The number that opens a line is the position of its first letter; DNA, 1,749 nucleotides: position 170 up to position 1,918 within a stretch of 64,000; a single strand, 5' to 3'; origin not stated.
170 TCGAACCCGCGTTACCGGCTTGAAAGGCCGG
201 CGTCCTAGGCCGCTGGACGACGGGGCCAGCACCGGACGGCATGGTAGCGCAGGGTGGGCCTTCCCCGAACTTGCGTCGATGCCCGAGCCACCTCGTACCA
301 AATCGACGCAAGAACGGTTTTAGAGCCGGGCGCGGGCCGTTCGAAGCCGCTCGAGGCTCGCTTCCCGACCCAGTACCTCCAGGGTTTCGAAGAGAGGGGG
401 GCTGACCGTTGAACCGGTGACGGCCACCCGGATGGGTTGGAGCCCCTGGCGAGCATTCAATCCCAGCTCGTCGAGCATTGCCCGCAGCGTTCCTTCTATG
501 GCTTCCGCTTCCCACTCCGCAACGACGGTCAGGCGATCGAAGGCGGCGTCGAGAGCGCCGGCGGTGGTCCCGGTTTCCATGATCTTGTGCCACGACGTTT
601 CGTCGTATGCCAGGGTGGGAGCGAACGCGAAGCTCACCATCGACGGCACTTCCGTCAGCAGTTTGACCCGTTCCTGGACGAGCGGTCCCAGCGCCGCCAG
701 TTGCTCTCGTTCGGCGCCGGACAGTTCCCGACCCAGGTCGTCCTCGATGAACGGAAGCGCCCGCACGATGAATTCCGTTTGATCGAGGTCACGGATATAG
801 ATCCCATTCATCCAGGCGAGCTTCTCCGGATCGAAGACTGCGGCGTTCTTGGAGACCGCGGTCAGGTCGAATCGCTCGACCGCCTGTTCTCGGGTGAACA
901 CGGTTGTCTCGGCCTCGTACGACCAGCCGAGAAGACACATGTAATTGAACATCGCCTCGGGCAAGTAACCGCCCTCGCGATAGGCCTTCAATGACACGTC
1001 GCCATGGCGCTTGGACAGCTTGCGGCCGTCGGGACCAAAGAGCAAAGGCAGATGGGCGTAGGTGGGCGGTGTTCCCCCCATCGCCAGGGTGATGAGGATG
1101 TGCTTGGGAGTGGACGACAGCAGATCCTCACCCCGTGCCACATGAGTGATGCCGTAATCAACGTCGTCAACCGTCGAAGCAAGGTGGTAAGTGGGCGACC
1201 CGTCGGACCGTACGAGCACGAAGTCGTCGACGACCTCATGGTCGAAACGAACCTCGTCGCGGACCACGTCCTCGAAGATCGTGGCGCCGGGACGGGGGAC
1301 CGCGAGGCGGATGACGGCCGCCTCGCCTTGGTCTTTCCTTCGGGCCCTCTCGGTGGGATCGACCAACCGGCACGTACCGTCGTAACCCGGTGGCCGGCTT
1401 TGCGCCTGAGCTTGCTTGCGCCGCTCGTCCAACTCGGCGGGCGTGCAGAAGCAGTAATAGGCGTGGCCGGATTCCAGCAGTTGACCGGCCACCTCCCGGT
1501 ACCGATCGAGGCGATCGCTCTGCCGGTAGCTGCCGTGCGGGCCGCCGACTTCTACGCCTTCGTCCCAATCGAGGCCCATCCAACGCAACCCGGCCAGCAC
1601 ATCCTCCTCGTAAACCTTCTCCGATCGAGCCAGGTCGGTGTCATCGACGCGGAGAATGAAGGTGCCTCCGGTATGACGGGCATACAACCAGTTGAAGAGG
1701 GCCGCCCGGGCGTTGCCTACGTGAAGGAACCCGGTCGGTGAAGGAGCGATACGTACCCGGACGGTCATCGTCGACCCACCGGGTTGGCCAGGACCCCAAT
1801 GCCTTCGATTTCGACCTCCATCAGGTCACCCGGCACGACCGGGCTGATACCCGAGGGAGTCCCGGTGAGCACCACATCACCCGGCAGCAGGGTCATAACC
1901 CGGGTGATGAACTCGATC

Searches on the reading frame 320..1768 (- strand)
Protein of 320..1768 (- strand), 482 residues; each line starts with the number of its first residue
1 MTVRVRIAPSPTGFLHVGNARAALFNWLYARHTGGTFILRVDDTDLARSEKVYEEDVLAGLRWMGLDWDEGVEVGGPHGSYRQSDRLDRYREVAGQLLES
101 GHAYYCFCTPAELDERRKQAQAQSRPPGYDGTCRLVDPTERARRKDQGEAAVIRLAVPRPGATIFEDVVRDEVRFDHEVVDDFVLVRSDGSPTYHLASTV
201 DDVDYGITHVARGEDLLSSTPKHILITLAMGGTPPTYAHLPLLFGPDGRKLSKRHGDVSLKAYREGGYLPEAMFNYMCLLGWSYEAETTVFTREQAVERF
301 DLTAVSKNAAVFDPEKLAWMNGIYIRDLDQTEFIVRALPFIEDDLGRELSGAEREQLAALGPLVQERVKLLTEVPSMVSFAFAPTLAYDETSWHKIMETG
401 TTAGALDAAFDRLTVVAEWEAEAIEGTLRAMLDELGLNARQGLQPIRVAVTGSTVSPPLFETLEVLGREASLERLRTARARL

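Call 48: find_encoding_contigs(protein=window:320-1768:-, flank=10000, max_places=1)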
Protein window:320-1768:- (482 aa): 1 contig read that carries it; 1 place shown.
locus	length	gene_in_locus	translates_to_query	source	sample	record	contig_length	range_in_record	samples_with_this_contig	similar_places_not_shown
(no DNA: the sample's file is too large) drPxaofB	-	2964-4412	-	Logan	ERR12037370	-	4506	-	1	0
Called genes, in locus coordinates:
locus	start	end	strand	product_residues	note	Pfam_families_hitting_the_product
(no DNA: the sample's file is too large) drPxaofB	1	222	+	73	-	?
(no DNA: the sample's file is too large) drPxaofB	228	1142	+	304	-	PF01063:Aminotran_4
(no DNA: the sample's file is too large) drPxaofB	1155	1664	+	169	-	-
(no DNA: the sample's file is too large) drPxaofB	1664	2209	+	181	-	PF03061:4HBT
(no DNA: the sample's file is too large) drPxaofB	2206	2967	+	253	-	PF10370:Rv2993c-like_N, PF01557:FAA_hydrolase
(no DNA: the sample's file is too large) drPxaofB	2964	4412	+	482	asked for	PF00749:tRNA-synt_1c, PF19269:Anticodon_2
